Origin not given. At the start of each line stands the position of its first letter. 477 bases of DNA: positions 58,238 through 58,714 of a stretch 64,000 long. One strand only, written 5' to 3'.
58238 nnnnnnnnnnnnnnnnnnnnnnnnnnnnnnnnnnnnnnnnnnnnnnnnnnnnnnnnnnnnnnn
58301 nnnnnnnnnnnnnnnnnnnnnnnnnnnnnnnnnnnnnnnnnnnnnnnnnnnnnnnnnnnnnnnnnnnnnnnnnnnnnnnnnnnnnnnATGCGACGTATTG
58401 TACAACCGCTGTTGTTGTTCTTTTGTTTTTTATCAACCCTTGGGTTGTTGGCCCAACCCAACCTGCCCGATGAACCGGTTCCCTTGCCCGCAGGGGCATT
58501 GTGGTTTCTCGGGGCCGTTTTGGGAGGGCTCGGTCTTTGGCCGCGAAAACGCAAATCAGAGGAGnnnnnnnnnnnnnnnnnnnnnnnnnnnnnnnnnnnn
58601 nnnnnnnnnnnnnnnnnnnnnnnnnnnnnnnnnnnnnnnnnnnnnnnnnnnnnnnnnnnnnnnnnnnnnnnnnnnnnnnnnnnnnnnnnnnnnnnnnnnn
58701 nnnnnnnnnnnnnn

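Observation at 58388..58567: Cargo-less 59-aa protein: signal peptide fused directly to a VPLPA/PEP-CTERM-like sorting tail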

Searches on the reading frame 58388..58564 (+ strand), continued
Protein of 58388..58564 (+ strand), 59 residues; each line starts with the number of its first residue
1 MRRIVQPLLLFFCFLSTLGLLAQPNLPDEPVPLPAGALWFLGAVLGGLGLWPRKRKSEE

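Call 51: find_encoding_contigs(protein=P0004, flank=10000, max_places=3)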
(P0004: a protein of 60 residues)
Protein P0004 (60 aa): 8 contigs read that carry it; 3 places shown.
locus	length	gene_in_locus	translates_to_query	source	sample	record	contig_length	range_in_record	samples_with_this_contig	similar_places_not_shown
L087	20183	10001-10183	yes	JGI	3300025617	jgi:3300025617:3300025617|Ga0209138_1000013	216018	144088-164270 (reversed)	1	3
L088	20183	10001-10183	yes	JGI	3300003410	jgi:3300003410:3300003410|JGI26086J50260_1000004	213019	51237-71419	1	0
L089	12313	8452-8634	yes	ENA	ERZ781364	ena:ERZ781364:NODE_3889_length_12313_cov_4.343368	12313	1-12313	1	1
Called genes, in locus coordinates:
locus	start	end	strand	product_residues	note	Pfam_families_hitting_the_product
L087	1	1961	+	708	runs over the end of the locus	PF06480:FtsH_ext, PF06068:TIP49 (weak), PF13191:AAA_16 (faint), PF20720:nSTAND3 (weak), PF00004:AAA, PF17862:AAA_lid_3, PF01434:Peptidase_M41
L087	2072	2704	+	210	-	PF02589:LUD_dom (weak)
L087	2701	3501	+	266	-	PF01148:CTP_transf_1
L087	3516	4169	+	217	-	PF02666:PS_Dcarbxylase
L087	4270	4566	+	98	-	PF00887:ACBP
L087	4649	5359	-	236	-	PF02224:Cytidylate_kin, PF13189:Cytidylate_kin2 (weak), PF13238:AAA_18 (weak)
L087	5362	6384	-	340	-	-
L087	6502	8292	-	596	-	PF00501:AMP-binding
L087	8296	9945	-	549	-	PF01979:Amidohydro_1 (faint), PF07969:Amidohydro_3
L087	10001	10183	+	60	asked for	-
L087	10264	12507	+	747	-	PF18072:FGAR-AT_linker, PF00586:AIRS, PF02769:AIRS_C, PF00586:AIRS, PF02769:AIRS_C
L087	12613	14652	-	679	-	PF13600:DUF4140, PF13598:DUF4139, PF13620:CarboxypepD_reg (weak), PF13715:CarbopepD_reg_2 (weak)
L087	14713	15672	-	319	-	PF09982:LpxR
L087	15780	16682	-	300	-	PF00850:Hist_deacetyl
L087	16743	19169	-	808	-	PF01588:tRNA_bind, PF03483:B3_4, PF03484:B5, PF17759:tRNA_synthFbeta, PF03147:FDX-ACB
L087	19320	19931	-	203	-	PF09335:VTT_dom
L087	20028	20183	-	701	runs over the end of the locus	PF17191:RecG_wedge, PF01336:tRNA_anti-codon (weak), PF00270:DEAD, PF04851:ResIII, PF00271:Helicase_C, PF19833:RecG_dom3_C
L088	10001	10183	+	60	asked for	-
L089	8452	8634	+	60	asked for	-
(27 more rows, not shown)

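Call 52: find_encoding_contigs(protein=P0005, flank=10000, max_places=3)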
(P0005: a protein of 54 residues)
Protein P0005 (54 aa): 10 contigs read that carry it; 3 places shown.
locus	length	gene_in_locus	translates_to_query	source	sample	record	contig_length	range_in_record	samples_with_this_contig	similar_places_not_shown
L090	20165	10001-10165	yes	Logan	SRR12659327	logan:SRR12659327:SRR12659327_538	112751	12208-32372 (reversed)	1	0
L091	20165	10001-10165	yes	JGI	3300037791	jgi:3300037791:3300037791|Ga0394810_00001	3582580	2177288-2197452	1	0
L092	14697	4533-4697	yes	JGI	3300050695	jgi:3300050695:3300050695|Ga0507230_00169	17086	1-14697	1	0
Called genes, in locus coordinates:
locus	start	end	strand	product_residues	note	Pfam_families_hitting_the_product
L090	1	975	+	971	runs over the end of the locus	PF13620:CarboxypepD_reg (weak), PF13715:CarbopepD_reg_2, PF07715:Plug, PF00593:TonB_dep_Rec_b-barrel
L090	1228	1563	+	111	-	-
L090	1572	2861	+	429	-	-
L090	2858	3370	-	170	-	PF18911:PKD_4, PF00801:PKD, PF11589:DUF3244 (faint), PF18962:Por_Secre_tail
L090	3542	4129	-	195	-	-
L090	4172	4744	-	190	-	PF05118:Asp_Arg_Hydrox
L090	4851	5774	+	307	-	PF00551:Formyl_trans_N, PF02911:Formyl_trans_C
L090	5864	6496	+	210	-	PF07484:Collar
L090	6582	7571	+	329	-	PF13458:Peripla_BP_6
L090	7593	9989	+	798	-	-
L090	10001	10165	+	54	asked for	PF28310:PID_CTERM (weak)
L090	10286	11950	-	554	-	PF13424:TPR_12 (weak)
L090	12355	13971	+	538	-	-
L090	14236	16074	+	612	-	PF00664:ABC_membrane (weak), PF13304:AAA_21 (faint), PF00005:ABC_tran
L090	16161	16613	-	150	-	PF08818:DUF1801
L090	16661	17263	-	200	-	PF03061:4HBT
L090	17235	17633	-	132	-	PF11528:DUF3224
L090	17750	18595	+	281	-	PF12833:HTH_18, PF00165:HTH_AraC (weak)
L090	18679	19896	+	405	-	PF14870:PSII_BNR (weak), PF18962:Por_Secre_tail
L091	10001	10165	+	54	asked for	PF28310:PID_CTERM (weak)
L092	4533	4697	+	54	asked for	PF28310:PID_CTERM (weak)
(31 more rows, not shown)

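Call 53: find_encoding_contigs(protein=P0010, flank=10000, max_places=2)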
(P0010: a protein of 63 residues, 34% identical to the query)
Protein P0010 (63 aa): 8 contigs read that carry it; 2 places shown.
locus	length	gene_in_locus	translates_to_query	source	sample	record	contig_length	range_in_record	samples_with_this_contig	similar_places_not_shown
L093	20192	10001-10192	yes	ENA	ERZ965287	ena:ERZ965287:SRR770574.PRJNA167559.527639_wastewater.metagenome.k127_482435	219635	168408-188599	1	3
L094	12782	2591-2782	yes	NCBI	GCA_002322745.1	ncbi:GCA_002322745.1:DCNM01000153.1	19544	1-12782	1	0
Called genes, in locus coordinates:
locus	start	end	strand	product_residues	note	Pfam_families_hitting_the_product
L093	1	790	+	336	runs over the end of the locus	PF08240:ADH_N, PF16912:Glu_dehyd_C, PF00107:ADH_zinc_N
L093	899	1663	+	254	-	PF00106:adh_short, PF08659:KR, PF01370:Epimerase, PF13561:adh_short_C2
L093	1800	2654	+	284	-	PF01557:FAA_hydrolase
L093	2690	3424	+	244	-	PF02754:CCG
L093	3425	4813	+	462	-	PF02589:LUD_dom, PF13187:Fer4_9 (faint), PF13746:Fer4_18 (faint), PF00037:Fer4 (faint), PF13183:Fer4_8, PF12838:Fer4_7 (weak), PF13534:Fer4_17 (weak), PF11870:LutB_C, +3 more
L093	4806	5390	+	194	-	PF02589:LUD_dom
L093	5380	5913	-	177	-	PF21549:PRDM2_PR (weak), PF00856:SET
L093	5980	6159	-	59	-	-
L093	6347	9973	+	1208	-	PF18962:Por_Secre_tail (weak)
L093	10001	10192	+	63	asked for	PF28310:PID_CTERM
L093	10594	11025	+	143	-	-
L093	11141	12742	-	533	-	PF10079:Rossmann-like_BshC, PF24850:CC_BshC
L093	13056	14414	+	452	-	PF00291:PALP, PF00571:CBS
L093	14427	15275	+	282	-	PF01497:Peripla_BP_2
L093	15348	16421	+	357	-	PF01116:F_bP_aldolase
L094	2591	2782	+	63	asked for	PF28310:PID_CTERM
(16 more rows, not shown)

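Call 54: find_encoding_contigs(protein=P0052, flank=10000, max_places=2)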
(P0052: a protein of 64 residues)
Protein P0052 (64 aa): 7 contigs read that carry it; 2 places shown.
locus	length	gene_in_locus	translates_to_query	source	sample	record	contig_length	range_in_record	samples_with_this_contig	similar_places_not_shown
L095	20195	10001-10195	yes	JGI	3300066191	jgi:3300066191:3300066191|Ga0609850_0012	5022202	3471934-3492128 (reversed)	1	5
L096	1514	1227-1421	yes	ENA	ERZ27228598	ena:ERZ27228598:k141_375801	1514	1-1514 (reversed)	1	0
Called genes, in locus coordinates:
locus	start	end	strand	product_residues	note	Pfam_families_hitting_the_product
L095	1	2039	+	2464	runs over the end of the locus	PF18962:Por_Secre_tail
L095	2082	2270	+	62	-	PF28310:PID_CTERM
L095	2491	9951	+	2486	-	PF14873:BNR_assoc_N (faint), PF18962:Por_Secre_tail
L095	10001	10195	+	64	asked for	PF28310:PID_CTERM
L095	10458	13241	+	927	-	-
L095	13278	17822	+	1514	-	PF01835:MG2, PF13620:CarboxypepD_reg (faint), PF07715:Plug, PF00207:A2M, PF07678:TED_complement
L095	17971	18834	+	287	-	PF07719:TPR_2 (faint), PF13428:TPR_14 (faint), PF14559:TPR_19 (faint), PF13371:TPR_9 (faint), PF13431:TPR_17 (faint), PF13432:TPR_16 (faint), PF13414:TPR_11 (faint), PF00515:TPR_1 (weak), +1 more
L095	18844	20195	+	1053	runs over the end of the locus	PF24814:WD40_Prp19, PF25174:Beta-prop_THOC3, PF24807:WD40_CDC20-Fz, PF25171:Beta-prop_WDR36-Utp21_1st, PF23414:Beta-prop_EML_2, PF23098:Beta-prop_NOL10_N (weak), PF23381:Beta-prop_IFT122_1st, PF00656:Peptidase_C14, +14 more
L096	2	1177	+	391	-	?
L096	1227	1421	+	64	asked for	PF28310:PID_CTERM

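Call 61: find_related_loci(query=A6, collection=metagenome_contigs, flank=10000)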
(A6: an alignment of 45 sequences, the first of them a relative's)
Query A6 (69 aa) in metagenome_contigs; peptide patterns used: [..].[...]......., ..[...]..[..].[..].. (x = any residue, [..] = any of these).
600 stretches matched a pattern (row limit reached: there are more); 196 encode a relative of the query (tblastn E <= 1e-3); the best 80 are kept; 80 distinct loci.
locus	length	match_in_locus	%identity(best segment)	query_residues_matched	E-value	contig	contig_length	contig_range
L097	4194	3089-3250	52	10-63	1e-11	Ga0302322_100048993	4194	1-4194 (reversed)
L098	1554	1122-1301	45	2-58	3e-11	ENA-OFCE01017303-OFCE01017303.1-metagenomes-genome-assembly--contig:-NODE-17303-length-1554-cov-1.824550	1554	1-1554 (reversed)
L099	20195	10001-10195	49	1-62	1e-10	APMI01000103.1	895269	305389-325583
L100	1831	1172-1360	46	1-61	2e-10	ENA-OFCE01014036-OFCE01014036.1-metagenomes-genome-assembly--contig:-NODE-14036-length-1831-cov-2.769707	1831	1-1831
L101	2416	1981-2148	50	7-57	2e-10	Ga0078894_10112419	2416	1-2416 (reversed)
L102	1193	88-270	43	1-59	6e-10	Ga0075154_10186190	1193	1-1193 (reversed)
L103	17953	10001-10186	46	2-61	5e-10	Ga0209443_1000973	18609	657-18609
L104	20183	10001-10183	44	1-59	8e-10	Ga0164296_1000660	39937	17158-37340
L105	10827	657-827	49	4-58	7e-10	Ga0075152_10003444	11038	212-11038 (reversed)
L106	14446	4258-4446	44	1-61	2e-9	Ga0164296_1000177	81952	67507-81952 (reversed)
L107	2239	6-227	36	2-69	2e-9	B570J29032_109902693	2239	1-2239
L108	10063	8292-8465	45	4-59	2e-9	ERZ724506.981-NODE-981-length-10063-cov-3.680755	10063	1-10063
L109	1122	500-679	46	1-61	3e-9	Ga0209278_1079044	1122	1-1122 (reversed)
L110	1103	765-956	38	2-67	3e-9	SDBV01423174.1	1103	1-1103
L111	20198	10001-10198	45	1-63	3e-9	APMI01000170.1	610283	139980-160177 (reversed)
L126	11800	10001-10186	40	1-59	1e-8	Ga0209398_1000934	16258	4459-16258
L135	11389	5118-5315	36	1-66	4e-8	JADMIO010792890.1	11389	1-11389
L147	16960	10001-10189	46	1-58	1e-7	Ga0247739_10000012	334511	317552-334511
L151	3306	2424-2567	44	13-59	2e-7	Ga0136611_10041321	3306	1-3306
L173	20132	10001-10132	57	26-65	5e-7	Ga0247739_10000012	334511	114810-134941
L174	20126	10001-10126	52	19-58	5e-7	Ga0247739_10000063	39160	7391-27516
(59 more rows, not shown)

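Call 69: search_protein_families(library=ncbifam, proteins=[L090:7593-9989:+], max_evalue=0.01)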
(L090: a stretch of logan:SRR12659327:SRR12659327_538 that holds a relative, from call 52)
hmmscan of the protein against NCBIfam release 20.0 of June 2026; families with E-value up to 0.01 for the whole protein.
L090:7593-9989:+ (798 aa): 1 family
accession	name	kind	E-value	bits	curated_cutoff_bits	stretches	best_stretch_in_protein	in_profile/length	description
TIGR04183.1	Por_Secre_tail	domain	6.3e-08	32.5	23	1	740-797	12-70/72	T9SS type A sorting domain-containing protein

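Call 77: search_protein_families(library=pfam, proteins=[L097:533-3031:+, L104:7526-9979:+, L106:2489-4234:+, L126:7292-9985:+, L135:2400-5093:+, L147:6904-9903:+, L151:130-2316:+, L173:7414-9843:+, L174:7164-9914:+, L090:7593-9989:+], max_evalue=0.0001)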
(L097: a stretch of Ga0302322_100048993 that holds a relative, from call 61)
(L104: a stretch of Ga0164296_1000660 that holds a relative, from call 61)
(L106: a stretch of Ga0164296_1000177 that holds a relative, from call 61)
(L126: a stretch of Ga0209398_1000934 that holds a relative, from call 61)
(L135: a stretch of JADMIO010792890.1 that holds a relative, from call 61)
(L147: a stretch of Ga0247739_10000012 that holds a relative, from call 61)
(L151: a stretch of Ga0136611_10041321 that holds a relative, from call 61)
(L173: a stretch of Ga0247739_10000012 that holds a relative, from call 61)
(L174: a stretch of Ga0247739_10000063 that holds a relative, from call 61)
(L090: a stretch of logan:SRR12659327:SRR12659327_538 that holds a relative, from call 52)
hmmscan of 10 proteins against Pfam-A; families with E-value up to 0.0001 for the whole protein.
L097:533-3031:+ (833 aa): 0 families

L104:7526-9979:+ (818 aa): 4 families
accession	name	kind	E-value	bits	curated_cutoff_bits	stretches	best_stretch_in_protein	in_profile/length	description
PF01436.27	NHL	-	1.9e-07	31.2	20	0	165-190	2-27/28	NHL repeat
PF08450.18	SGL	-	2.2e-06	27.9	26.3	0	151-204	170-223/246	SMP-30/Gluconolactonase/LRE-like region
PF24684.1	Vgb_lyase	-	6.2e-06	25.7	50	1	117-251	136-270/290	Virginiamycin B lyase family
PF06739.17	SBBP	-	6e-05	23.4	20.5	0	73-87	14-28/38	Beta-propeller repeat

L106:2489-4234:+ (582 aa): 1 family
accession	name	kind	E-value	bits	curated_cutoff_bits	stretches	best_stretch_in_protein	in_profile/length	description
PF18962.6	Por_Secre_tail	-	8.3e-09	36.1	27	1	508-576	1-71/75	Secretion system C-terminal sorting domain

L126:7292-9985:+ (898 aa): 0 families

L135:2400-5093:+ (898 aa): 1 family
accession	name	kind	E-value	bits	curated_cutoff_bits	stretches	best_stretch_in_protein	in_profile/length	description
PF18962.6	Por_Secre_tail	-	2.4e-11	44.2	27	1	819-896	1-74/75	Secretion system C-terminal sorting domain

L147:6904-9903:+ (1000 aa): 1 family
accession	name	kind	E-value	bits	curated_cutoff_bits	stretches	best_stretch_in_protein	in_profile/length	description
PF18962.6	Por_Secre_tail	-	1.3e-08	35.4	27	1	925-999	4-75/75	Secretion system C-terminal sorting domain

L151:130-2316:+ (729 aa): 0 families

L173:7414-9843:+ (810 aa): 0 families

L174:7164-9914:+ (917 aa): 2 families
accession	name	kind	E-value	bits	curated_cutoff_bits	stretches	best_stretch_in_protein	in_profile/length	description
PF11999.13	Ice_binding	-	1.5e-48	165.7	28.7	1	50-274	3-208/208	Ice-binding-like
PF18962.6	Por_Secre_tail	-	1.2e-11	45.2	27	1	842-915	3-74/75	Secretion system C-terminal sorting domain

L090:7593-9989:+ (798 aa): 1 family
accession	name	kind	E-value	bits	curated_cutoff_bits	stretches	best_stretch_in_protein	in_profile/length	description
PF18962.6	Por_Secre_tail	-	4.6e-05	24.1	27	0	745-797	18-74/75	Secretion system C-terminal sorting domain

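Call 78: list_cluster_members(proteins=[P0006, P0007, P0010, P0028, P0042, P0054, P0062, P0078, P0088, P0119])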
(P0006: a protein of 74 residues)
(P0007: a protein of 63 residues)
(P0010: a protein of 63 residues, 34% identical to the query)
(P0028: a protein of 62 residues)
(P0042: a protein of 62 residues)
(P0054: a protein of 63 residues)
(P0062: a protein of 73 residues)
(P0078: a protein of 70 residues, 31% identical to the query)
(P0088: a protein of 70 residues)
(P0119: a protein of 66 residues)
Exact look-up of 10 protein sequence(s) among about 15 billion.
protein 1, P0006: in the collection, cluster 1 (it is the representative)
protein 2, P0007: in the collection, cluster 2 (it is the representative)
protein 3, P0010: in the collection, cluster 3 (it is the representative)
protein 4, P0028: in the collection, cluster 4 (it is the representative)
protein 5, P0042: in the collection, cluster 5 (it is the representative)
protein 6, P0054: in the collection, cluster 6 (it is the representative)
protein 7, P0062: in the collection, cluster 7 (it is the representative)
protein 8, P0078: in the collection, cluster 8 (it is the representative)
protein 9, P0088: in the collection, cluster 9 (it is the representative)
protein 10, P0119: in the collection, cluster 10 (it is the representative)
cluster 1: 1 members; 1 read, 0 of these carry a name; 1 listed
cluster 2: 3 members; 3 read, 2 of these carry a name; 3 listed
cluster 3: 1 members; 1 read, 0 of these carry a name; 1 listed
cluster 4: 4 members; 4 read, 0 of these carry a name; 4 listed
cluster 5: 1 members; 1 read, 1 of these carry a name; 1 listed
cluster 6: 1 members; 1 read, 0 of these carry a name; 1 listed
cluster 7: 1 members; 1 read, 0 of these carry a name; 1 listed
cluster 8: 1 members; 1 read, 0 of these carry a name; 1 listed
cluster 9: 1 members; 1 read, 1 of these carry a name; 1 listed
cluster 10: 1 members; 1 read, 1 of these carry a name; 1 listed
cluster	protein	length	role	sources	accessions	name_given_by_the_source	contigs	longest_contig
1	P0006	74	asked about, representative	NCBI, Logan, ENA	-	-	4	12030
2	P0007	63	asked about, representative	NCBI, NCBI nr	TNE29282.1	MAG: hypothetical protein EP346_06580 [Bacteroidetes bacterium] | MAG: hypothetical protein EP346_06580 [Bacteroidota bacterium]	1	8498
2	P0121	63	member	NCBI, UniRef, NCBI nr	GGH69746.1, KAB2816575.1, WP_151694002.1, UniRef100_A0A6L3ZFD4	hypothetical protein [Phaeocystidibacter marisrubri] | Uncharacterized protein n=1 Tax=Phaeocystidibacter marisrubri TaxID=1577780 ...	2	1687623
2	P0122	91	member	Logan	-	-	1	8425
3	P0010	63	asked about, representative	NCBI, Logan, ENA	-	-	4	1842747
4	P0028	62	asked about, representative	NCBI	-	-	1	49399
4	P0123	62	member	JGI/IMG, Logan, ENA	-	-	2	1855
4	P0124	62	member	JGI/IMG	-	-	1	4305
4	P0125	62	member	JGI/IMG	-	-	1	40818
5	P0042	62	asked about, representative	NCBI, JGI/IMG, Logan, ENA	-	hypothetical protein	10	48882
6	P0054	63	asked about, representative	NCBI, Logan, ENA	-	-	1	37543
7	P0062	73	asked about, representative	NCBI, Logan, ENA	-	-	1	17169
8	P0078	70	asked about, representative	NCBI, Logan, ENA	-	-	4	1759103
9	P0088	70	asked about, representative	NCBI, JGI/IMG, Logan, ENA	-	hypothetical protein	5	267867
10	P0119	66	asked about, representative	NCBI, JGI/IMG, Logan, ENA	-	hypothetical protein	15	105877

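Call 79: find_encoding_contigs(protein=P0007, flank=8000, max_places=3)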
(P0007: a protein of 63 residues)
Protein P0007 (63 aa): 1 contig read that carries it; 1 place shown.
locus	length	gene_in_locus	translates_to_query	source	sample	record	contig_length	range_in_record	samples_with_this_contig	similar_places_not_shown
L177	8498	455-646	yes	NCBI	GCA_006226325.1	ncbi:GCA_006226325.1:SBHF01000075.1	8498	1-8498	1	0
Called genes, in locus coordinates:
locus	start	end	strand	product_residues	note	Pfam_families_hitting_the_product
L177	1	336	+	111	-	?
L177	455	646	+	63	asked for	-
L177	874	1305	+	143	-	PF26622:DUF8199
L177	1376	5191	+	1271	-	PF00873:ACR_tran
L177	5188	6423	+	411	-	PF02321:OEP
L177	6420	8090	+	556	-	PF19335:HMBD, PF25919:BSH_CusB, PF25954:Beta-barrel_RND_2, PF25967:RND-MFP_C (weak), PF25975:CzcB_C, PF25989:YknX_C (weak), PF11827:DUF3347 (weak)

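Call 80: find_encoding_contigs(protein=P0008, flank=8000, max_places=3)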
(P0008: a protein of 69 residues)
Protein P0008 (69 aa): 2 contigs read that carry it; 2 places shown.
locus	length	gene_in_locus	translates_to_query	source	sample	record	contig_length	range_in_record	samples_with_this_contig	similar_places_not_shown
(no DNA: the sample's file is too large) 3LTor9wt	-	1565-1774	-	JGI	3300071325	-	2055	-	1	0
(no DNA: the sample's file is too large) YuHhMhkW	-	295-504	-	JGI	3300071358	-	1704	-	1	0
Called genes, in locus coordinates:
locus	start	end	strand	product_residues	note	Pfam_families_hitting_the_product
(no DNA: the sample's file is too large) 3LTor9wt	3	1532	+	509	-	?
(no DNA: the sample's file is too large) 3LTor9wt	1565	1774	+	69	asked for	PF28310:PID_CTERM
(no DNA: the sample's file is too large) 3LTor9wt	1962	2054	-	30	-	?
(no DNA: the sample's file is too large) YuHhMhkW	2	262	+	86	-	?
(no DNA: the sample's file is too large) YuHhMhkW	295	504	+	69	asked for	PF28310:PID_CTERM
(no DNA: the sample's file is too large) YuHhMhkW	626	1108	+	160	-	-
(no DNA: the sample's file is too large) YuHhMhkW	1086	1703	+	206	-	?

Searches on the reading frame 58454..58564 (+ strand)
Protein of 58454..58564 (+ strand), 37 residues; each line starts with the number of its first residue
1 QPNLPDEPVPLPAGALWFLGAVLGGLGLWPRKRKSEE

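Call 36: search_protein_families(library=ncbifam, proteins=[window:58454-58564:+], max_evalue=10)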
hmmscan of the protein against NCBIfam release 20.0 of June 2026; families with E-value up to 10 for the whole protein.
seq(37 aa): 1 family
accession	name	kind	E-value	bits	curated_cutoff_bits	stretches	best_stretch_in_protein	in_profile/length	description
TIGR03370.1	VPLPA-CTERM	domain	0.0059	16.6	25.35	1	9-34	1-25/25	VPLPA-CTERM sorting domain-containing protein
